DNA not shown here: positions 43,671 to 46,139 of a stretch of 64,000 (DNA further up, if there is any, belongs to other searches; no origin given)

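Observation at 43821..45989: GT2 glycosyltransferase fused to a PaaK/CapK-type adenylate-forming ligase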

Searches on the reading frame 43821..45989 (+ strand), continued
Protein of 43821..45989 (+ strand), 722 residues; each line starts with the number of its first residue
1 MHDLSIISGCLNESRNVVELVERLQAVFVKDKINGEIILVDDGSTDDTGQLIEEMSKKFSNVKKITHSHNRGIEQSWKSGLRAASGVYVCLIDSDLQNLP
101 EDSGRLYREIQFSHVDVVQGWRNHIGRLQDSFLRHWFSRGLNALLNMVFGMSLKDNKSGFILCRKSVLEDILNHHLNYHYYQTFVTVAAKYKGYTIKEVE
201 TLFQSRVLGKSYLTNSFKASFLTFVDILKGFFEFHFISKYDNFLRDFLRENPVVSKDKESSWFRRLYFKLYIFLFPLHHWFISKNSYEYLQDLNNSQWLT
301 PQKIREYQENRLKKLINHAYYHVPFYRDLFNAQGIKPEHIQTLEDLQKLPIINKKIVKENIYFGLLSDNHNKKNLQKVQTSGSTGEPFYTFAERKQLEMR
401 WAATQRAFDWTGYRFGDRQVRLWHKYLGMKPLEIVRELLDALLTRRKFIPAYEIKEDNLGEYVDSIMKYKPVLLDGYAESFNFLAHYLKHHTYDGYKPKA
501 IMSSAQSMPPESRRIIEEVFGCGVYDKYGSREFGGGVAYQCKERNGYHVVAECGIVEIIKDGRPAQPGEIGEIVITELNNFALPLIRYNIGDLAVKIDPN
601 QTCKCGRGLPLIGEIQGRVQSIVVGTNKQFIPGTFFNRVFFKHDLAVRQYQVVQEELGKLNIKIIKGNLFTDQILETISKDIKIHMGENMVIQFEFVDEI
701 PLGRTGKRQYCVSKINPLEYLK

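Call 19: find_encoding_contigs(protein=P0098, flank=8000, max_places=2)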
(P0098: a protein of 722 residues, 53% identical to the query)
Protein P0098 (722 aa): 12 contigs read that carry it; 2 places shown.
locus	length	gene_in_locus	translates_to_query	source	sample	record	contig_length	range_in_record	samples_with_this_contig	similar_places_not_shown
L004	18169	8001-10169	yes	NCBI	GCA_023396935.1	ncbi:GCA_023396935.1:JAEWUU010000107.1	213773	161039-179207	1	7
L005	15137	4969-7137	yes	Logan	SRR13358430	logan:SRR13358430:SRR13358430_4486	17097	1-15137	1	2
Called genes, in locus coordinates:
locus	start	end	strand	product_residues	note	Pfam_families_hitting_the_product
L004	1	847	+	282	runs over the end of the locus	PF05853:BKACE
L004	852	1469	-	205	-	PF13469:Sulfotransfer_3 (faint), PF17784:Sulfotransfer_4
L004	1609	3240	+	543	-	PF00535:Glycos_transf_2, PF13641:Glyco_tranf_2_3, PF19220:Rod_CreS (faint), PF25443:ANG-1 (faint), PF27695:CEP131_C (weak)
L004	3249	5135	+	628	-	-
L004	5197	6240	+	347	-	-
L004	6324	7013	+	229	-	PF13489:Methyltransf_23 (weak), PF08241:Methyltransf_11 (weak), PF08242:Methyltransf_12 (faint), PF13649:Methyltransf_25 (faint)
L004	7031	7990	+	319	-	PF01073:3Beta_HSD, PF01370:Epimerase, PF02719:Polysacc_synt_2, PF04321:RmlD_sub_bind, PF16363:GDP_Man_Dehyd, PF07993:NAD_binding_4 (weak)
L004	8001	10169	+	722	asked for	PF00535:Glycos_transf_2, PF13641:Glyco_tranf_2_3 (weak), PF27533:CapK_C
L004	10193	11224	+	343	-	PF01073:3Beta_HSD, PF01370:Epimerase, PF02719:Polysacc_synt_2, PF04321:RmlD_sub_bind, PF07993:NAD_binding_4 (faint), PF16363:GDP_Man_Dehyd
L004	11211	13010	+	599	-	PF13231:PMT_2 (weak)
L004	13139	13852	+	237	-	PF09335:VTT_dom (weak)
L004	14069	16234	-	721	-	-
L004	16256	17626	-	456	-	-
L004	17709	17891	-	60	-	-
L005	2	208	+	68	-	?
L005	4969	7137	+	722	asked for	PF00535:Glycos_transf_2, PF13641:Glyco_tranf_2_3 (weak), PF27533:CapK_C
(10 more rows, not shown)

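Call 20: search_protein_representatives(protein=window:43821-45989:+)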
Query: 722 residues. Proteins with E-value up to 0.001 (for the whole library): 67141; up to 1e-10: 18207; up to 1e-30: 4979. The best 150 are listed.
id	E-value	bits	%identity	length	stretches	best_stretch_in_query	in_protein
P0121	9.3e-220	748.3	47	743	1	3-720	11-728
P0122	6.4e-213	725.7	46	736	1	3-716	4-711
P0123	7.7e-209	712.2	48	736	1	2-716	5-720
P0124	5.3e-189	646.6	44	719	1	4-716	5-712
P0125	2.7e-178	611.3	45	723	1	4-715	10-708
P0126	1.8e-165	568.9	40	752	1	3-715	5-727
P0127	2.8e-165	568.2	44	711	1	3-717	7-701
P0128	2.6e-164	565.0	41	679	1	39-717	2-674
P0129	5.9e-163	560.5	40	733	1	3-698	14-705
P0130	6.2e-161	553.8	41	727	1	3-716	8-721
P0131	2.6e-150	518.7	40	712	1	4-716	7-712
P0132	1.4e-147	509.7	49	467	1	41-505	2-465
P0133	4.0e-147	508.2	39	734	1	2-716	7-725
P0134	1.5e-143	496.4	38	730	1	2-716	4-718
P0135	5.5e-143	494.5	37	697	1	4-714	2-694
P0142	7.5e-129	447.8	46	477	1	263-715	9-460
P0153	2.5e-112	393.2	29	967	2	269-715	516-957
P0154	1.2e-108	381.1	32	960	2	293-712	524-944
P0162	2.2e-96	340.4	29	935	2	287-719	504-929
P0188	5.2e-83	296.3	29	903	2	288-716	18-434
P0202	5.2e-80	286.4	29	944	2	277-716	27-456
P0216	4.9e-78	279.8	34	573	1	275-716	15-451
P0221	1.7e-77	278.1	27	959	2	272-716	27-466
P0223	1.8e-77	278.0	34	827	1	267-714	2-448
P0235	1.5e-76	274.9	35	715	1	293-721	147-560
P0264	7.3e-75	269.3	32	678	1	284-715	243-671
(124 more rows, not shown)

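Call 21: search_protein_families(library=ncbifam, proteins=[L004:7031-7990:+, L004:10193-11224:+], max_evalue=1e-10)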
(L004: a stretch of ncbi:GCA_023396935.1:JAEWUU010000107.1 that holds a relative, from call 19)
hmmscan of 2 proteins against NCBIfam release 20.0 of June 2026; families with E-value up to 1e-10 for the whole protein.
L004:7031-7990:+ (319 aa): 18 families
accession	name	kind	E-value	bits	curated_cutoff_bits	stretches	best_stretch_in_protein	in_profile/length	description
TIGR01181.1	dTDP_gluc_dehyt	equivalog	1.5e-39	136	365.1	1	8-316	2-315/321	dTDP-glucose 4,6-dehydratase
TIGR01179.1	galE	equivalog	2.7e-39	134.9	262.3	1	8-317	2-330/332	UDP-glucose 4-epimerase GalE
TIGR02197.1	heptose_epim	equivalog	2.6e-35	122.1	274.6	1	8-314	1-315/316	ADP-glyceromanno-heptose 6-epimerase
TIGR04180.1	EDH_00030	hypoth_equivalog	5.9e-32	110.9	475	1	9-266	2-259/297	NAD-dependent 4,6-dehydratase LegB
NF008360.0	PRK11150.1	equivalog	2.4e-24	86.1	452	1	8-257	2-248/310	ADP-glyceromanno-heptose 6-epimerase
NF007490.0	PRK10084.1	subfamily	1.1e-23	83.8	649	1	135-315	153-337/361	dTDP-glucose 4,6-dehydratase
NF011728.1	PRK15181.1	equivalog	6.1e-23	81.4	760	1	9-317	19-342/348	Vi polysaccharide biosynthesis UDP-N-acetylglucosaminuronic acid C-4 epimerase TviC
NF007956.0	PRK10675.1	subfamily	1e-21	77.5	394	1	8-177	3-178/338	UDP-glucose 4-epimerase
TIGR03466.1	HpnA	hypoth_equivalog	2.8e-21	75.7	367.65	1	9-273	4-256/327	hopanoid-associated sugar epimerase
NF007582.0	PRK10217.1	equivalog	3e-21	75.9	698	1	7-312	3-331/355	dTDP-glucose 4,6-dehydratase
NF042422.1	oxyalk_red_OleD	equivalog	5.5e-17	62.1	580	1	8-239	3-221/329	2-alkyl-3-oxoalkanoate reductase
NF047922.1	GDPFucSynFcl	equivalog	1.5e-16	60.7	500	1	94-317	74-306/308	GDP-L-fucose synthase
NF043036.1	ErythonDh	equivalog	4.2e-13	49.2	325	1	8-265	3-268/321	D-erythronate dehydrogenase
NF052578.1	StrlDmthSdmBMthl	equivalog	4.5e-12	46.4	600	1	9-286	4-268/328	sterol demethylase protein SdmB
NF041293.1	G6PDh_Azf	equivalog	1.1e-11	44.7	400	0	5-175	2-178/252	NAD-dependent glucose-6-phosphate dehydrogenase Azf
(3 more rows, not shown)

L004:10193-11224:+ (343 aa): 17 families
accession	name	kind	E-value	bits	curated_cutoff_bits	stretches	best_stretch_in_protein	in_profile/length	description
TIGR01181.1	dTDP_gluc_dehyt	equivalog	1.4e-43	149.2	365.1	1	6-235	2-231/321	dTDP-glucose 4,6-dehydratase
TIGR01179.1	galE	equivalog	1.4e-41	142.4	262.3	1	6-187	2-178/332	UDP-glucose 4-epimerase GalE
TIGR04180.1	EDH_00030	hypoth_equivalog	4.3e-35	121.2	475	1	6-317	1-294/297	NAD-dependent 4,6-dehydratase LegB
NF011728.1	PRK15181.1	equivalog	3.1e-32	112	760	1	3-229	15-243/348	Vi polysaccharide biosynthesis UDP-N-acetylglucosaminuronic acid C-4 epimerase TviC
NF007582.0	PRK10217.1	equivalog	6.5e-27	94.5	698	1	4-229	2-234/355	dTDP-glucose 4,6-dehydratase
TIGR02197.1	heptose_epim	equivalog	8.4e-27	94.2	274.6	1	6-237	1-232/316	ADP-glyceromanno-heptose 6-epimerase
NF007956.0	PRK10675.1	subfamily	1.2e-24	87.1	394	1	5-163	2-157/338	UDP-glucose 4-epimerase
NF007490.0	PRK10084.1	subfamily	5e-24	84.9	649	1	6-230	3-242/361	dTDP-glucose 4,6-dehydratase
NF042422.1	oxyalk_red_OleD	equivalog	9.5e-22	77.8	580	1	6-239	3-219/329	2-alkyl-3-oxoalkanoate reductase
TIGR02622.1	CDP_4_6_dhtase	equivalog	1.8e-21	76.7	278.45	1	3-173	4-172/352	CDP-glucose 4,6-dehydratase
NF043036.1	ErythonDh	equivalog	4.8e-17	62.1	325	1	6-204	3-198/321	D-erythronate dehydrogenase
NF042423.1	oxyalk_red_Shew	equivalog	3.3e-16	59.3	580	1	3-188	8-177/331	2-alkyl-3-oxoalkanoate reductase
NF008872.0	PRK11908.1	equivalog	2e-15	56.7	294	1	4-335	2-338/349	bifunctional UDP-4-keto-pentose/UDP-xylose synthase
TIGR03466.1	HpnA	hypoth_equivalog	5.2e-15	55.1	367.65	1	5-161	2-147/327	hopanoid-associated sugar epimerase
TIGR01472.1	gmd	equivalog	5.8e-14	52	415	1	4-179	1-179/342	GDP-mannose 4,6-dehydratase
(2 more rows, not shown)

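Call 29: search_protein_families(library=pfam, proteins=[P0153, P0154, P0162, P0188, P0202, P0221, P0223, P0235, P0264, P0216], max_evalue=0.0001)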
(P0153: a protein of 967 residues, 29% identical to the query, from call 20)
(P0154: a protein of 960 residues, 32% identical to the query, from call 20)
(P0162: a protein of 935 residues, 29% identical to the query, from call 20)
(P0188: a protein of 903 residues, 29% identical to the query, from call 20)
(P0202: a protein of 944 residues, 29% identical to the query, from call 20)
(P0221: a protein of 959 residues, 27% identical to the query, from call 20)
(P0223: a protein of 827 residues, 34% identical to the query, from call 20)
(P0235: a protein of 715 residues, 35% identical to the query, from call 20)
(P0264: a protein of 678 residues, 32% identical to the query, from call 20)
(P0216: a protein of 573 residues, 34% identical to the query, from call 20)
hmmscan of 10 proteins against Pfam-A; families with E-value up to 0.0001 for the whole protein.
P0153 (967 aa): 1 family
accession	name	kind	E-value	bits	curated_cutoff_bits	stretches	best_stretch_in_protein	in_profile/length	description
PF00501.34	AMP-binding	-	1e-07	31.5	29.9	0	177-302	198-329/384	AMP-binding enzyme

P0154 (960 aa): 1 family
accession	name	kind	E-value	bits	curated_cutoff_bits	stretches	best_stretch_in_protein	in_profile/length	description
PF00501.34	AMP-binding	-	1.2e-14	54.4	29.9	2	692-810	244-376/384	AMP-binding enzyme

P0162 (935 aa): 1 family
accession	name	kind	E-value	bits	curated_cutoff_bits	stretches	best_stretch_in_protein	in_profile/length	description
PF00501.34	AMP-binding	-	2.7e-12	46.7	29.9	0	672-786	246-373/384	AMP-binding enzyme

P0188 (903 aa): 0 families

P0202 (944 aa): 1 family
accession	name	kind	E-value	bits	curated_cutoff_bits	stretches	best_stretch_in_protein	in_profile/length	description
PF00501.34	AMP-binding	-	1.7e-08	34.1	29.9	0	662-797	222-373/384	AMP-binding enzyme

P0221 (959 aa): 0 families

P0223 (827 aa): 6 families
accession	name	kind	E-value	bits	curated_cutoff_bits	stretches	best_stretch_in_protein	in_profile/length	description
PF00534.26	Glycos_transf_1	-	4.3e-39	134.2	26.4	1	643-803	6-171/172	Glycosyl transferases group 1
PF13692.12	Glyco_trans_1_4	-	1.4e-34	119.8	27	1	653-790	3-142/142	Glycosyl transferases group 1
PF13439.12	Glyco_transf_4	-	5.6e-21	75.7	28.5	1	476-629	2-168/170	Glycosyltransferase Family 4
PF13477.12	Glyco_trans_4_2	-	1.4e-10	42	23.4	1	478-585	9-119/139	Glycosyl transferase 4-like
PF13579.12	Glyco_trans_4_4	-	2e-07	31.9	29.7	1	476-587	1-117/158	Glycosyl transferase 4-like domain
PF13524.12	Glyco_trans_1_2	-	1.1e-05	25.9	25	1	735-817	60-141/144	Glycosyl transferase-like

P0235 (715 aa): 3 families
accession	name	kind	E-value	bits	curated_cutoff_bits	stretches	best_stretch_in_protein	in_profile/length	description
PF13489.12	Methyltransf_23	-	2.9e-06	27.6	27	1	26-77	64-115/164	Methyltransferase domain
PF08241.18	Methyltransf_11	-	5.9e-06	27.3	21.2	1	27-77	44-94/95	Methyltransferase domain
PF08242.18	Methyltransf_12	-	1.4e-05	26.1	30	1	35-76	57-98/98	Methyltransferase domain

P0264 (678 aa): 4 families
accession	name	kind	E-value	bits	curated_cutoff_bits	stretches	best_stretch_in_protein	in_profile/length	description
PF00583.31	Acetyltransf_1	-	3.7e-11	43.8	20.7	1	91-191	27-116/116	Acetyltransferase (GNAT) family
PF13508.13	Acetyltransf_7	-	6.3e-06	26.9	27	1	101-193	7-84/84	Acetyltransferase (GNAT) domain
PF08445.16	FR47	-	4.1e-05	23.9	22.1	0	133-195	20-82/86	FR47-like protein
PF17013.11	Acetyltransf_15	-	9.7e-05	22.3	35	1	22-178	3-120/210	Putative acetyl-transferase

P0216 (573 aa): 1 family
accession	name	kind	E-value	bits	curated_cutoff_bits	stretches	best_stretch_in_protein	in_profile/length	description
PF02261.22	Asp_decarbox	-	2.9e-23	82.4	25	1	454-560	4-113/115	Aspartate decarboxylase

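Call 37: predict_structure(alignment_id=A1)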
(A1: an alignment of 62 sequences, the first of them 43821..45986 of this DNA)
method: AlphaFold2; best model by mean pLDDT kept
length: 722 residues; sequences in the alignment: 62
mean_pLDDT: 88.9   pTM: 0.87
mean pLDDT of the five models: 88.9, 88.5, 87.8, 86.2, 85.6
residues with pLDDT >= 90: 432; 70-90: 251; 50-70: 34; < 50: 5
segments of 3 or more residues with pLDDT < 50: 125-127
pLDDT, mean of each block of 10 residues (from residue 1): 94 92 97 97 93 96 95 92 95 90 95 92 58 72 86 83 93 87 89 89 67 66 88 82 92 88 94 91 92 96 95 94 94 94 94 91 89 84 72 93 95 94 80 92 93 85 90 91 85 84 79 89 91 89 93 96 94 94 94 91 92 84 90 86 86 94 93 93 93 94 74 84 60
secondary structure, 60 per line:
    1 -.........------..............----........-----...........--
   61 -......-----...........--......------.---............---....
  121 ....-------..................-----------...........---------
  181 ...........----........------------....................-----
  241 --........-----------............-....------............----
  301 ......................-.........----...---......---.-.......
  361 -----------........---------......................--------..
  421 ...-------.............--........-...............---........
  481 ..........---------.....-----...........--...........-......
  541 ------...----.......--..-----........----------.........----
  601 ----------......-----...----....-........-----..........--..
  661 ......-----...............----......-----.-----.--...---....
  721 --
elements in order (helices of 4 or more, strands of 3 or more residues): E2-10 H17-30 E35-42 H48-58 E62-67 H73-83 E86-91 H102-113 E117-124 H132-149 E161-164 H165-171 H181-191 E196-203 H216-235 H243-250 H262-273 H275-278 H285-296 H301-322 H324-332 H343-348 H354-360 E375-379 E389-393 H394-410 E419-423 H431-443 E446-450 H456-469 E473-477 H478-490 E500-504 H510-520 E523-530 E535-540 E547-549 E554-560 E570-577 E588-596 E611-616 E622-624 E629-632 H634-641 E647-656 E659-666 H672-686 E691-696 E711-713 H717-720
